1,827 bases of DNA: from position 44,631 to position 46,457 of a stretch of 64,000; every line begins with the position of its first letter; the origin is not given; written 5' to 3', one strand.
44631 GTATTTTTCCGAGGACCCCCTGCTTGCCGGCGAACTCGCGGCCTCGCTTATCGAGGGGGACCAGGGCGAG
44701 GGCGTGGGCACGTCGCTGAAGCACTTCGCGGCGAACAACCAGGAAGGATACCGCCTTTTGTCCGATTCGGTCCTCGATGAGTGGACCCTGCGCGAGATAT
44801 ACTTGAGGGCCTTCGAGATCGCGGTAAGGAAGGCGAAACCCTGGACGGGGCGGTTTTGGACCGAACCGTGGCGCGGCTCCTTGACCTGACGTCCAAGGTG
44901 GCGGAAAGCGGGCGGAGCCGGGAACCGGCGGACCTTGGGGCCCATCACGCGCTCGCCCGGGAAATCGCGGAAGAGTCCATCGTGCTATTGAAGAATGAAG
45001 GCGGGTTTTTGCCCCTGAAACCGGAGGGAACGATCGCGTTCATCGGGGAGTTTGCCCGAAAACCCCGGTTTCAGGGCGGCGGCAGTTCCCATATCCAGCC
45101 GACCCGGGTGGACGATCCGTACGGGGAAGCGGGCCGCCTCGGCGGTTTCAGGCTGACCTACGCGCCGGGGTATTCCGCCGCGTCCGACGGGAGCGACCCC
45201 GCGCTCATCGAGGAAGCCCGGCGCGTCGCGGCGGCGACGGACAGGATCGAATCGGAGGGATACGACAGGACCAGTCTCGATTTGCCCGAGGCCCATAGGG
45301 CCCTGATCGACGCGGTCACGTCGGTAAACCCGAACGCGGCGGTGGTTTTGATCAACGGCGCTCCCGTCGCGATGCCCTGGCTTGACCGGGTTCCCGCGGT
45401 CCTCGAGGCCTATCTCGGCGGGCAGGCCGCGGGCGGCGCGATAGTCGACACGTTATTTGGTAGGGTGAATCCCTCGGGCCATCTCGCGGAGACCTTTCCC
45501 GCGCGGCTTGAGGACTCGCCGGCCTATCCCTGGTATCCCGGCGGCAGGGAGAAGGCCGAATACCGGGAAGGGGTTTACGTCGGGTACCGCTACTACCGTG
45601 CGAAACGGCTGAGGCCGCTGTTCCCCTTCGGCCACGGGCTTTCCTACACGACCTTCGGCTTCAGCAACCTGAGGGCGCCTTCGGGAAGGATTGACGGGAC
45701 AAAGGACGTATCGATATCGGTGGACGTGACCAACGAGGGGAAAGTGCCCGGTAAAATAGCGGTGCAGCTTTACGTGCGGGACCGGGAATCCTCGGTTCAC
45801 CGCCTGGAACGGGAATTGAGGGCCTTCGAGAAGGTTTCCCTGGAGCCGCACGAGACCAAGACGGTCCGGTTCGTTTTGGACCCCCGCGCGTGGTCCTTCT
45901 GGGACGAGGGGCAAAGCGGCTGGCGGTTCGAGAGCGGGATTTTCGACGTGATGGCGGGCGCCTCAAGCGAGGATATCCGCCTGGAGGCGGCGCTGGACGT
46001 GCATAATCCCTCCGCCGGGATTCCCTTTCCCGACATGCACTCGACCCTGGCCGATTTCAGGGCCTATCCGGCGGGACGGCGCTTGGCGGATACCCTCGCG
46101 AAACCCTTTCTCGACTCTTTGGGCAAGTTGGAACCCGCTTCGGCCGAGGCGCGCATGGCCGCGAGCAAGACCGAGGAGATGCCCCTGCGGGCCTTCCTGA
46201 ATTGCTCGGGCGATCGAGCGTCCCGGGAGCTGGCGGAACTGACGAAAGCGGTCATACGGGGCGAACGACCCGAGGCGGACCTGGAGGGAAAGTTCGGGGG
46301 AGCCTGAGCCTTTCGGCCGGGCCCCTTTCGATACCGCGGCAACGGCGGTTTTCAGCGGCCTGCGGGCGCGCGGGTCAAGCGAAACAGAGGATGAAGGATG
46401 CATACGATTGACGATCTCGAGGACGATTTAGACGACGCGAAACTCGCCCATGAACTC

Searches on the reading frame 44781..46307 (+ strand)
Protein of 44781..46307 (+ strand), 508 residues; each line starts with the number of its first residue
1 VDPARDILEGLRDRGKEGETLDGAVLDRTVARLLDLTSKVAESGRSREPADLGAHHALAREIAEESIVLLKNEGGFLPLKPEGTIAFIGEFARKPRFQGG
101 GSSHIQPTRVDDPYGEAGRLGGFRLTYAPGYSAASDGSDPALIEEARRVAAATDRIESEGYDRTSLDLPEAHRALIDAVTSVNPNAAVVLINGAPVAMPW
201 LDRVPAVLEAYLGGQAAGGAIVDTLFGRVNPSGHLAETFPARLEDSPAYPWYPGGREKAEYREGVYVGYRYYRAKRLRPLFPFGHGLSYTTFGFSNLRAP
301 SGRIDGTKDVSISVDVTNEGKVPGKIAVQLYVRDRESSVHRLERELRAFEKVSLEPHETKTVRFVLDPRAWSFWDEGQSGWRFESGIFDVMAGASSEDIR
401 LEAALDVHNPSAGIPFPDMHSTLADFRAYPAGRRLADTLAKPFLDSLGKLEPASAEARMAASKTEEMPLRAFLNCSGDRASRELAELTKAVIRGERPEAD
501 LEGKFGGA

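Call 5: search_protein_families(library=ncbifam, proteins=[window:44781-46307:+], max_evalue=0.01)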
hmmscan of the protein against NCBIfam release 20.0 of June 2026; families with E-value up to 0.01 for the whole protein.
window:44781-46307:+ (508 aa): 7 families
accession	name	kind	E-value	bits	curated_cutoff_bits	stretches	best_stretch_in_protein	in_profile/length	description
NF041610.1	alph_arabinopyran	equivalog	3.8e-108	362.6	1300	1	20-483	258-726/738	exo-alpha-(1->6)-L-arabinopyranosidase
NF052330.1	BetGlucosiCelf0468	equivalog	7.6e-71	239.4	1300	2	149-401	563-816/817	beta-d-glucosidase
NF011678.0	PRK15098.1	equivalog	2.2e-57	195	666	2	157-400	516-758/765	beta-glucosidase BglX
NF041579.1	betaxyl_Flavo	equivalog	1.1e-51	175.9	1350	1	53-402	351-709/716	beta-xylosidase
NF041776.1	xylosidase_Xyl3A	equivalog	2.8e-49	167.8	1250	2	160-402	613-842/846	xylan 1,4-beta-xylosidase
NF052329.1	XyloArabinsidase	equivalog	3.1e-46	157.8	1050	2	158-404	493-728/750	beta-xylosidase/alpha-l-arabinosidase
NF052331.1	Bet13-16Glucosase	equivalog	2.1e-36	125.3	1330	1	149-403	499-744/750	exo-beta-d-1,3/1,6-glucosidase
